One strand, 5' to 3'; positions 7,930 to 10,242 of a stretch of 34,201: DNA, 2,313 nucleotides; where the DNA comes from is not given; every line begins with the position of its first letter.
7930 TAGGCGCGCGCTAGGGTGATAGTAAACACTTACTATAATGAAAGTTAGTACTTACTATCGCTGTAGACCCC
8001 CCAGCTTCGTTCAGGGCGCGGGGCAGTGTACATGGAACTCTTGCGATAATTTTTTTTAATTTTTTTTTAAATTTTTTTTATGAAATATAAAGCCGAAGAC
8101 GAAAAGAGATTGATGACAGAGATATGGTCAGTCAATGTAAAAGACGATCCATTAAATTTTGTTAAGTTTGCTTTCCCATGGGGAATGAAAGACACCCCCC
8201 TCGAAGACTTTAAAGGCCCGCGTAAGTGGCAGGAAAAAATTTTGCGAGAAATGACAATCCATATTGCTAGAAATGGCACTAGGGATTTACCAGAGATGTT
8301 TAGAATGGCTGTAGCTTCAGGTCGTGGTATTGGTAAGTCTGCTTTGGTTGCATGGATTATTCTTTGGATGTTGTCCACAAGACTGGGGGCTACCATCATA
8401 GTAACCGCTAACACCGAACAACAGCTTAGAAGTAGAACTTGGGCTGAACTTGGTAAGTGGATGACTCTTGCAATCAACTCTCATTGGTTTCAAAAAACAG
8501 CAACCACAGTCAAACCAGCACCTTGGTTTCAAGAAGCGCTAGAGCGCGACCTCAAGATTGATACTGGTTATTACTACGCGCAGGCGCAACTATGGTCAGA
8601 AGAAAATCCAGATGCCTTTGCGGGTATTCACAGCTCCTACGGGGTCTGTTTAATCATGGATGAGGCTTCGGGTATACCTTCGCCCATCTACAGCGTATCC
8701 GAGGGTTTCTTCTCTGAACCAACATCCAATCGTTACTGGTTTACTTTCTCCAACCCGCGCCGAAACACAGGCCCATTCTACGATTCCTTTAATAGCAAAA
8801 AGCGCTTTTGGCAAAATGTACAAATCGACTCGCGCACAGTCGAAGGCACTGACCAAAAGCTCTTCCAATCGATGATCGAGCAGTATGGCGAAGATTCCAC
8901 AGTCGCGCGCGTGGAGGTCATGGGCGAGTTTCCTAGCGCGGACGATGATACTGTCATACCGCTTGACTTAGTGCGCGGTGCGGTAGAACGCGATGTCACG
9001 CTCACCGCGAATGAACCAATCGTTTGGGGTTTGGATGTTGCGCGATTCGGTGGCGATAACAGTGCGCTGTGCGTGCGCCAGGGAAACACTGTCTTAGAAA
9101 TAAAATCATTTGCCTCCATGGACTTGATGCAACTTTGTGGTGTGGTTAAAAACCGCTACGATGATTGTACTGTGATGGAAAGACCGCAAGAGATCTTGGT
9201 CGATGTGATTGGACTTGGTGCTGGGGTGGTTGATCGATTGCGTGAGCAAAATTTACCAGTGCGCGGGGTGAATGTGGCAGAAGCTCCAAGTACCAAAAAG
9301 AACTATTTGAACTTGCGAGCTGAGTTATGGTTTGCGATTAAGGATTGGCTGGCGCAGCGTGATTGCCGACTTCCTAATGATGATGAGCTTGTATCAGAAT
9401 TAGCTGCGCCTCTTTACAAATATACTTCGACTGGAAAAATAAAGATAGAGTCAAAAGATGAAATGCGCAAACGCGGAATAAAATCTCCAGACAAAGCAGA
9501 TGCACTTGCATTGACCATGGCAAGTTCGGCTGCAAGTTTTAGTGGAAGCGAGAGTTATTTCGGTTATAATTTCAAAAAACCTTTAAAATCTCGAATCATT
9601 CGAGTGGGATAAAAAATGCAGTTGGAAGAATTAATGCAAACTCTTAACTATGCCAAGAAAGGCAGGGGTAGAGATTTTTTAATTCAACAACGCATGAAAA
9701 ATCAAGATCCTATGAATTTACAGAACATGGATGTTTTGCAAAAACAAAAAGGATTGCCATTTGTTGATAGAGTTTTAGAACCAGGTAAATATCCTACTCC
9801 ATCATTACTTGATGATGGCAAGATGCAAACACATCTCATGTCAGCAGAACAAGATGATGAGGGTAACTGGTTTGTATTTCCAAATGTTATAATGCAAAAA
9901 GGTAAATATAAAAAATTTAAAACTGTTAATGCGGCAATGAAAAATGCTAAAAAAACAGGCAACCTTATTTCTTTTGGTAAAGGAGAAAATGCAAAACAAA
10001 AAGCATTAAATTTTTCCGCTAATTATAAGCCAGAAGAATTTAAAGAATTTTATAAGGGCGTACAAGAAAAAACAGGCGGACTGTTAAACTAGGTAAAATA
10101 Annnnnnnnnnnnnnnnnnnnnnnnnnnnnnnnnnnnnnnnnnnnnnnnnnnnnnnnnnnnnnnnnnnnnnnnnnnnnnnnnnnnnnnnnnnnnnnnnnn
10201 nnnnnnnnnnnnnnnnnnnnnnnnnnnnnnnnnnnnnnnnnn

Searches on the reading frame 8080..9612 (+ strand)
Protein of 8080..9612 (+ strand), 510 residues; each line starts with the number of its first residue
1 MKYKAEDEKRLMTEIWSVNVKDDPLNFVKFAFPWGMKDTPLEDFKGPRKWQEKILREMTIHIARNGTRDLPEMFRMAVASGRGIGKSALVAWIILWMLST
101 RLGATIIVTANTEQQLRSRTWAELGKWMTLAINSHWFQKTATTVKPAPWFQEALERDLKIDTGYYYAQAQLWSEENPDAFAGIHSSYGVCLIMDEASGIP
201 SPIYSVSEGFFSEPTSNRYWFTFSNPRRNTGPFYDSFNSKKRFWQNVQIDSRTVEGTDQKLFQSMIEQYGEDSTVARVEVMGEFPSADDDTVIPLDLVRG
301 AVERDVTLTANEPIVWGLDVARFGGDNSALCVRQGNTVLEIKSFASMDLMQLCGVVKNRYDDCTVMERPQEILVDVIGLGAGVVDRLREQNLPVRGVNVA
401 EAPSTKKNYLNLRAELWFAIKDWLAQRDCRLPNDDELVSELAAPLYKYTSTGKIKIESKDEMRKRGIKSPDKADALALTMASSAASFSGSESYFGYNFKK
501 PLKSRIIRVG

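Call 7: search_protein_families(library=pfam, proteins=[window:8080-9612:+], max_evalue=0.01)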
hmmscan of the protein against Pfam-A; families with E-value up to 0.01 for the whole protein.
window:8080-9612:+ (510 aa): 1 family
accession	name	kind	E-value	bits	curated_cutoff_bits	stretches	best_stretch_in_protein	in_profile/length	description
PF05127.21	NAT10_TcmA_helicase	-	0.00041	20.7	22.7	1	78-203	2-105/176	RNA cytidine acetyltransferase NAT10/TcmA, helicase domain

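Call 8: search_protein_families(library=phrogs, proteins=[window:8080-9612:+], max_evalue=0.001)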
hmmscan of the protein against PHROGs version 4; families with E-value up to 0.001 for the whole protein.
window:8080-9612:+ (510 aa): 4 families
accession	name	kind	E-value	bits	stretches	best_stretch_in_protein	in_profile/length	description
phrog_5902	-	unknown function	4.7e-49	168.6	1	26-368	11-341/359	-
phrog_2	-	head and packaging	6.3e-48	165.1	1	21-481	251-590/807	terminase large subunit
phrog_9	-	head and packaging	1.4e-06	28.5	1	32-115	193-267/812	terminase large subunit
phrog_20197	-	unknown function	0.00013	22.9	0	75-129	51-106/158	-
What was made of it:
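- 8080..9612 (+): terL. It is the first gene of an almost uninterrupted plus-strand block running to 31624. PHROG 2, E 6e-48 (call 8).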

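Call 10: find_related_loci(query=window:8080-9612:+, collection=viral_contigs, flank=3000)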
Query window:8080-9612:+ (510 aa) in viral_contigs; peptide patterns used: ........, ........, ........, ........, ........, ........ (x = any residue, [..] = any of these).
344 stretches matched a pattern; 341 encode a relative of the query (tblastn E <= 1e-3); the best 80 are kept; 80 distinct loci.
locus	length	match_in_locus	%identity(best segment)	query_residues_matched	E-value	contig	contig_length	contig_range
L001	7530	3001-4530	100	1-510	0e+0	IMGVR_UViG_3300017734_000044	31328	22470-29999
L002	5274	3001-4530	100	1-510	0e+0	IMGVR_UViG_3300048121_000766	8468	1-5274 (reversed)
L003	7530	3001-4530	100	1-510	0e+0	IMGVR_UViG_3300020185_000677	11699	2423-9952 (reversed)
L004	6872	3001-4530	100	1-510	0e+0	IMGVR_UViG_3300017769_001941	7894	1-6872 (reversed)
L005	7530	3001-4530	99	1-510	0e+0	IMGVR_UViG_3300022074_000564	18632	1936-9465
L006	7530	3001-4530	99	1-510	0e+0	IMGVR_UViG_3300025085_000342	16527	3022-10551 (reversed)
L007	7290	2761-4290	99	1-510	0e+0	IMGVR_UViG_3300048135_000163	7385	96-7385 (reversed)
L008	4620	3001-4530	99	1-510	0e+0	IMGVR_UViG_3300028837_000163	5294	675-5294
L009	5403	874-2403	99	1-510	0e+0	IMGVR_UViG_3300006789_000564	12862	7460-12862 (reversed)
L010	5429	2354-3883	99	1-510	0e+0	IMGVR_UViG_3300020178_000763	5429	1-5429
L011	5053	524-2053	99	1-510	0e+0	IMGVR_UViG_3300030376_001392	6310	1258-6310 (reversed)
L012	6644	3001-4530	99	1-510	0e+0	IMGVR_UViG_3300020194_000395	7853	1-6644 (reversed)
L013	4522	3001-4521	99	1-507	0e+0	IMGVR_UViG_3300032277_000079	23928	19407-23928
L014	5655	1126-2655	98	1-510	0e+0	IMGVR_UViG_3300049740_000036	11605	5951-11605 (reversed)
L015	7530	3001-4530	98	1-510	0e+0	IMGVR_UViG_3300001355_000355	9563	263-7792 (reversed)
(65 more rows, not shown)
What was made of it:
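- On cos site: Long contigs break at arbitrary points (call 10).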

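Call 11: search_dna_similar(query=window:8080-9612:+, collection=phages, mode=protein, max_rows=25)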
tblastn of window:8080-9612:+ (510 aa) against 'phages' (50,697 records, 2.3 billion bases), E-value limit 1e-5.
Records with a match: 355; places in all: 355; records where one place covers at least 80% of the query: 120.
Best place of each record, by identity: <60% 355.
By first word of the organism name: Vibrio 43; Escherichia 33; Acinetobacter 32; Arthrobacter 29; Streptomyces 24; Xanthomonas 21; Clostridium 18; Salmonella 17; Liberibacter 14; Pseudomonas 13; and 47 more.
By host as written in the record: - 64; Arthrobacter sp. ATCC 21022 26; Acinetobacter baumannii 15; Escherichia coli 14; Streptomyces griseus ATCC 10137 10; Vibrio crassostreae 7; Clostridium perfringens 7; Xanthomonas albilineans CFBP2523 6; and 130 more.
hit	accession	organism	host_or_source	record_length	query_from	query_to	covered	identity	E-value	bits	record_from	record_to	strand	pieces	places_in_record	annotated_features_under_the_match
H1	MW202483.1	Caudoviricetes sp.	Manatee Spring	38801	3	471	92%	50.5%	2e-152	487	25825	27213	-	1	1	terminase large subunit | hypothetical protein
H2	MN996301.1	Ralstonia phage RpY1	Ralstonia solanacearum SL341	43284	3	471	92%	49.6%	1e-140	452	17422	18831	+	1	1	putative terminase large subunit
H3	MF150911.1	Ralstonia phage DU_RP_II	Ralstonia solanacearum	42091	3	471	92%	49.6%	4e-140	451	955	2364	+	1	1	putative terminase large subunit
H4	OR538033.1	Ralstonia phage C22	Ralstonia sp. RS3/1-1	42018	3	471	92%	49.6%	1e-139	450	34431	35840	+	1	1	hypothetical protein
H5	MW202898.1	Caudoviricetes sp.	Manatee Spring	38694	3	471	92%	48.4%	9e-144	462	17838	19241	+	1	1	terminase large subunit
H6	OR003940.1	Phage DSL-LC05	Gammaproteobacteria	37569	1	471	92%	47.7%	7e-143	459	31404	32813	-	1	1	terminase large subunit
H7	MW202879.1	Caudoviricetes sp.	Manatee Spring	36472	16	471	89%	40.3%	1e-94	320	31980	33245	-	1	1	terminase large subunit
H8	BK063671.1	Caudoviricetes sp. vir555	Methanomicrobiales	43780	23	471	88%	40.2%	8e-91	309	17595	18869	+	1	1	hypothetical protein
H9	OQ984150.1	Phage C72C1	-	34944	20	471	89%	39.4%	8e-98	329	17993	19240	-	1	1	hypothetical protein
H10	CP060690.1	Liberibacter phage P-Myan16-2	Candidatus Liberibacter asiaticus Myan16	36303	6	471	91%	38.0%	3e-97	328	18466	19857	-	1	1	record has no annotation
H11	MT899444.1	Liberibacter phage P-PA19-1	Candidatus Liberibacter asiaticus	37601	6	471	91%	37.9%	7e-98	330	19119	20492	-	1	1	terminase large subunit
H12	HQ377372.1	Liberibacter phage SC1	Candidatus Liberibacter asiaticus UF506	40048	6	471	91%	37.9%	8e-98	329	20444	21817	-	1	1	putative phage terminase large subunit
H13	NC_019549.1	Liberibacter phage SC1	Candidatus Liberibacter asiaticus UF506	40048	6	471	91%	37.9%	8e-98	329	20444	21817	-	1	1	terminase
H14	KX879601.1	Liberibacter phage SGCA5-1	Candidatus Liberibacter asiaticus str. ...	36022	6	471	91%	37.9%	1e-97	328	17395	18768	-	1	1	putative terminase large subunit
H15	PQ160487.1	Liberibacter phage P-9PA-1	Candidatus Liberibacter asiaticus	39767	6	471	91%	37.9%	1e-97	328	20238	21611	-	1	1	terminase large subunit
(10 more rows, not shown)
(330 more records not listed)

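Call 23: get_annotated_region(hit=H3, flank=2500)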
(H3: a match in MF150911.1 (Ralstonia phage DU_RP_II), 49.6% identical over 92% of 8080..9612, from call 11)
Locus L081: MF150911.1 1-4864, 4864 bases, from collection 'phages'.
description: Ralstonia phage DU_RP_II, complete genome.
organism: Ralstonia phage DU_RP_II (NCBI taxid 2022331)
taxonomy: Viruses; Duplodnaviria; Heunggongvirae; Uroviricota; Caudoviricetes
host: Ralstonia solanacearum; source: diseased potato plant; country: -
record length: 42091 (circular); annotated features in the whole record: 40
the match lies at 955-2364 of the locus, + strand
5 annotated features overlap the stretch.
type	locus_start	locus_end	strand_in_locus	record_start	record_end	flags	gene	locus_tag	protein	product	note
CDS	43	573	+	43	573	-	-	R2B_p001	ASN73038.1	hypothetical protein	-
CDS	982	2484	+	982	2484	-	-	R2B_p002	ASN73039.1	putative terminase large subunit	-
CDS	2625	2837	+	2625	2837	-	-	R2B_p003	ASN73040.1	hypothetical protein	-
CDS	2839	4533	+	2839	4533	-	-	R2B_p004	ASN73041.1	head-tail connector protein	-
CDS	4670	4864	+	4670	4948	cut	-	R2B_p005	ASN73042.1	hypothetical protein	-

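Call 24: get_annotated_region(hit=H6, flank=2500)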
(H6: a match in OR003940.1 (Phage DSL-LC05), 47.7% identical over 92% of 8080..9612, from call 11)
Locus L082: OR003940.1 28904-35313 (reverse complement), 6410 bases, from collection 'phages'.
description: Phage DSL-LC05, complete genome.
organism: Phage DSL-LC05 (NCBI taxid 3058959)
taxonomy: Viruses; Duplodnaviria; Heunggongvirae; Uroviricota; Caudoviricetes
host: Gammaproteobacteria; source: water sample of Dishui Lake; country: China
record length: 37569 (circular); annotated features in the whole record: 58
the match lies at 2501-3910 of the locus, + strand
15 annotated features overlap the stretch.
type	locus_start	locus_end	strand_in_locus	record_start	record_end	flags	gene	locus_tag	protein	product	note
CDS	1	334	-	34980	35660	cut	-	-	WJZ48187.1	hypothetical protein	-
CDS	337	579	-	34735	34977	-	-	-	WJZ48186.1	hypothetical protein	-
CDS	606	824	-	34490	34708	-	-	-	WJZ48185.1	hypothetical protein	-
CDS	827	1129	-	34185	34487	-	-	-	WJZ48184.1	putative endonuclease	-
CDS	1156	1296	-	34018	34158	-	-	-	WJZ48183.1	hypothetical protein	-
CDS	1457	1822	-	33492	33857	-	-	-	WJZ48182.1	hypothetical protein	-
CDS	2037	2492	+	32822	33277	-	-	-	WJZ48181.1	terminase small subunit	-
CDS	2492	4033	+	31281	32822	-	-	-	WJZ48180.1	terminase large subunit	-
CDS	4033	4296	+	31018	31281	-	-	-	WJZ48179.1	hypothetical protein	-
CDS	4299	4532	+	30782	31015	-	-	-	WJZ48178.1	hypothetical protein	-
CDS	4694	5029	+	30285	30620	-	-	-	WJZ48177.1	HNH endonuclease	-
CDS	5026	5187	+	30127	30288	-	-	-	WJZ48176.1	hypothetical protein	-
CDS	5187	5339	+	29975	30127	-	-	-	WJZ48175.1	hypothetical protein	-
CDS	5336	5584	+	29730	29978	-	-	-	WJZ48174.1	co-chaperonin GroES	-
CDS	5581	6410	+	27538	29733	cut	-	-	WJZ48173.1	portal protein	-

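Call 40: find_related_loci(query=window:8080-9612:+, collection=genome_contigs, flank=3000)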
Query window:8080-9612:+ (510 aa) in genome_contigs; peptide patterns used: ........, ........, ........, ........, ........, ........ (x = any residue, [..] = any of these).
47 stretches matched a pattern; 2 encode a relative of the query (tblastn E <= 1e-3); 2 distinct loci.
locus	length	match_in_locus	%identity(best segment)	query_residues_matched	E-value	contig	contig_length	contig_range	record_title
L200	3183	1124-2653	85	1-510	0e+0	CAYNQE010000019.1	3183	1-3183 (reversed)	MAG TPA_asm: uncultured Candidatus Saccharibacteria bacterium isolate binchicken_co46_209 genome assembly, contig: NODE_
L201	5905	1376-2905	83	1-510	0e+0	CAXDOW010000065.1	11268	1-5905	MAG TPA_asm: uncultured Flavobacteriales bacterium isolate SRR5788144_concoct_106 genome assembly, contig: ERZ12300680.7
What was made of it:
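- Tried and rejected: Two short contigs only, in MAGs assigned to Saccharibacteria and Flavobacteriales; too short to identify a host (call 40).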

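Call 51: search_solved_structures(query=window:8080-9612:+, max_evalue=0.01)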
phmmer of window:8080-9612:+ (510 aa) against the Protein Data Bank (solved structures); distinct sequences matched with E-value up to 0.01: 1.
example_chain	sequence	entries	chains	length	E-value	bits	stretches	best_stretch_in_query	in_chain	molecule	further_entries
8dkr_B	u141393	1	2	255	7.5e-05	24.8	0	435-479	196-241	Large terminase protein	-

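Call 54: get_annotated_region(hit=H1, flank=1500)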
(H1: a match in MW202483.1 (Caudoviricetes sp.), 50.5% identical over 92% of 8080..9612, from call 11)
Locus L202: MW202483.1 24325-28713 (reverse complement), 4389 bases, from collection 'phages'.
description: Podoviridae sp. isolate ctNMl277, complete genome.
organism: Caudoviricetes sp. (NCBI taxid 2832643)
taxonomy: Viruses; Duplodnaviria; Heunggongvirae; Uroviricota; Caudoviricetes
host: -; source: Manatee Spring; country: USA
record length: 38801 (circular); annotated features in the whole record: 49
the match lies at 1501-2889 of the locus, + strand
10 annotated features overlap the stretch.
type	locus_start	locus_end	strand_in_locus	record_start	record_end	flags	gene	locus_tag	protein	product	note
CDS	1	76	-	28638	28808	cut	-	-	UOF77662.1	hypothetical protein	-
CDS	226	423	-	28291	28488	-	-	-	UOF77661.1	hypothetical protein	-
CDS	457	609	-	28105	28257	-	-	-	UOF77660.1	hypothetical protein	-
CDS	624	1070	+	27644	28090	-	-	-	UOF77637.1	homing endonuclease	-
CDS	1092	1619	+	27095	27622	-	-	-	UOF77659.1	hypothetical protein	-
CDS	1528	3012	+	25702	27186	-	-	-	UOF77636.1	terminase large subunit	-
CDS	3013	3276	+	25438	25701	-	-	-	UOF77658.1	hypothetical protein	-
CDS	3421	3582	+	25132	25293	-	-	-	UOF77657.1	hypothetical protein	-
CDS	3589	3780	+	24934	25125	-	-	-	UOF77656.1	hypothetical protein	-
CDS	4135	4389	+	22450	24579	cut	-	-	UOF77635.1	phage P22 like portal protein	-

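Call 55: get_annotated_region(hit=H5, flank=1500)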
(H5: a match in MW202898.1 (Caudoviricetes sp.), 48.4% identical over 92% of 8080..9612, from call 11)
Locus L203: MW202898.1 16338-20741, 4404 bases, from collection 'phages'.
description: Podoviridae sp. isolate ct8d5349, complete genome.
organism: Caudoviricetes sp. (NCBI taxid 2832643)
taxonomy: Viruses; Duplodnaviria; Heunggongvirae; Uroviricota; Caudoviricetes
host: -; source: Manatee Spring; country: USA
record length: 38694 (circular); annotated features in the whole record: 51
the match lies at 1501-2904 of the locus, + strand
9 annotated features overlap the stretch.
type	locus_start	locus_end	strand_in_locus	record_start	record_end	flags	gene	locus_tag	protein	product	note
CDS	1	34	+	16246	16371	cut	-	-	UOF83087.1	hypothetical protein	-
CDS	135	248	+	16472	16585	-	-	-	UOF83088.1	hypothetical protein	-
CDS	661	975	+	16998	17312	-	-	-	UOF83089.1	zinc finger protein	-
CDS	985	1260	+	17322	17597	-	-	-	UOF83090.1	sura N-terminal domain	-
CDS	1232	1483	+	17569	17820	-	-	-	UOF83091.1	hypothetical protein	-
CDS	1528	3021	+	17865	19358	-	-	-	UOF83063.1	terminase large subunit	-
CDS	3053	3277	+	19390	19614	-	-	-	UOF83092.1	hypothetical protein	-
CDS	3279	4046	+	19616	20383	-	-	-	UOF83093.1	hypothetical protein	-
CDS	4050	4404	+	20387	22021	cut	-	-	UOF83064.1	head to tail connecting protein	-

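Call 56: get_annotated_region(hit=H9, flank=1500)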
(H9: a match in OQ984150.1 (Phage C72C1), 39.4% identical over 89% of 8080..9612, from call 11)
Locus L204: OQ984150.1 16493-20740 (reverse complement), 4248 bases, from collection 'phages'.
description: Phage C72C1, complete genome.
organism: Phage C72C1 (NCBI taxid 3053736)
taxonomy: Viruses; Duplodnaviria; Heunggongvirae; Uroviricota; Caudoviricetes
host: -; source: -; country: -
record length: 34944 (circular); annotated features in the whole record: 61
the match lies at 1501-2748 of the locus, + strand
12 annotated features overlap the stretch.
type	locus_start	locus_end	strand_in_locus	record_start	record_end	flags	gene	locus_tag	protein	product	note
CDS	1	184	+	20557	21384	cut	-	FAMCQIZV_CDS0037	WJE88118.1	replication initiation protein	-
CDS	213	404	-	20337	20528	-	-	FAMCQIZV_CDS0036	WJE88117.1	hypothetical protein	-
CDS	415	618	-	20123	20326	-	-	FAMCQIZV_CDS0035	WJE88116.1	hypothetical protein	-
CDS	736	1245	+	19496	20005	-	-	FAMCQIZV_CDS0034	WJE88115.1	terminase small subunit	-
CDS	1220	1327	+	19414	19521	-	-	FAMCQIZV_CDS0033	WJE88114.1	hypothetical protein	-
CDS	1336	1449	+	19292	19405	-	-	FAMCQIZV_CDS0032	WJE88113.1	hypothetical protein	-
CDS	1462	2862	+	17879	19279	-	-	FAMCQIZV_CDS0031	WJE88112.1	hypothetical protein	-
CDS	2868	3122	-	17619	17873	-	-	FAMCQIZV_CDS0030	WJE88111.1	hypothetical protein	-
CDS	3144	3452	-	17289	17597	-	-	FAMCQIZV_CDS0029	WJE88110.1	hypothetical protein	-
CDS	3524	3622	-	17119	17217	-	-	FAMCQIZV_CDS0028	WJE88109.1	hypothetical protein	-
CDS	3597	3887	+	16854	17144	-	-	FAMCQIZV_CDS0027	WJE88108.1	hypothetical protein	-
CDS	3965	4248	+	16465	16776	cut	-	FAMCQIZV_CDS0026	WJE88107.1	hypothetical protein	-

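Call 78: get_annotated_region(hit=H2, flank=1200)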
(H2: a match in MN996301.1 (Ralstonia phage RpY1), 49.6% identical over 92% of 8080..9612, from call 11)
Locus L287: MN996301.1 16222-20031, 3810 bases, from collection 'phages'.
description: Ralstonia phage RpY1, complete genome.
organism: Ralstonia phage RpY1 (NCBI taxid 2759121)
taxonomy: Viruses; Duplodnaviria; Heunggongvirae; Uroviricota; Caudoviricetes
host: Ralstonia solanacearum SL341; source: -; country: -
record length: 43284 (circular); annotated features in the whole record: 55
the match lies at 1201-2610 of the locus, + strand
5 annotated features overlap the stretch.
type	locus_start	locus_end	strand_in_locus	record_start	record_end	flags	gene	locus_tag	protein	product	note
CDS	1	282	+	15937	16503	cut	-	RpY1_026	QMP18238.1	clamp-loader subunit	-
CDS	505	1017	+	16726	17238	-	-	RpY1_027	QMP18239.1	hypothetical protein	-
CDS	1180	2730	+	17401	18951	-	-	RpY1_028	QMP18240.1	putative terminase large subunit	-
CDS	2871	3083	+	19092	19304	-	-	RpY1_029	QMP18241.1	hypothetical protein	-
CDS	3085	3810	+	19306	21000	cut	-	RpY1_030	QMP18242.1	hypothetical protein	-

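Call 79: get_annotated_region(hit=H4, flank=1200)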
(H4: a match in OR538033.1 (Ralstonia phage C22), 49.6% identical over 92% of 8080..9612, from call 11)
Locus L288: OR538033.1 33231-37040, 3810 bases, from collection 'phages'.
description: Ralstonia phage C22, complete genome.
organism: Ralstonia phage C22 (NCBI taxid 3076817)
taxonomy: Viruses; Duplodnaviria; Heunggongvirae; Uroviricota; Caudoviricetes
host: Ralstonia sp. RS3/1-1; source: -; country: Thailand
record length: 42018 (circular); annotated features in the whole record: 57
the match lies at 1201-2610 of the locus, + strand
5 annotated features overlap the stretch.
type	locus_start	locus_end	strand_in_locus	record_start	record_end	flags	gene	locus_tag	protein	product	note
CDS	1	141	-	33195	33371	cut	-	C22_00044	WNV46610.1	hypothetical protein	-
CDS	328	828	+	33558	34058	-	-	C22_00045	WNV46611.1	hypothetical protein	-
CDS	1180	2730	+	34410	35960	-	-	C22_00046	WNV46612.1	hypothetical protein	-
CDS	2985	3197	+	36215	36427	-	-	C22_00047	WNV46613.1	hypothetical protein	-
CDS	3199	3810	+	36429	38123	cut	-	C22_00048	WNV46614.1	hypothetical protein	-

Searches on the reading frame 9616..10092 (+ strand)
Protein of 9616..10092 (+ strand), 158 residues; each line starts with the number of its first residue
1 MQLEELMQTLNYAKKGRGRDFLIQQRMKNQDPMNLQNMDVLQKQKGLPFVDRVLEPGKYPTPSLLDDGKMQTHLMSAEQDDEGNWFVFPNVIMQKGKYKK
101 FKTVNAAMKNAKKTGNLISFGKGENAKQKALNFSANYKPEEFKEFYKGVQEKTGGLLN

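Call 7: search_protein_families(library=pfam, proteins=[window:9616-10092:+], max_evalue=0.01)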
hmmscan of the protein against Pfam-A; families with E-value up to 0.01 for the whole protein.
window:9616-10092:+ (158 aa): 0 families

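Call 8: search_protein_families(library=phrogs, proteins=[window:9616-10092:+], max_evalue=0.001)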
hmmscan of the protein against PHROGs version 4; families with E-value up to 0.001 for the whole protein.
window:9616-10092:+ (158 aa): 0 families

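Call 70: search_protein_families(library=pfam, proteins=[window:9616-10092:+], max_evalue=0.05)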
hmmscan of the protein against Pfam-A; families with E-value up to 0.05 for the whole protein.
window:9616-10092:+ (158 aa): 1 family
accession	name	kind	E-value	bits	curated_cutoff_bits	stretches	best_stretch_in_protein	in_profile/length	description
PF20431.4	E_motif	-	0.036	14.7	27.3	0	73-111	13-51/63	E motif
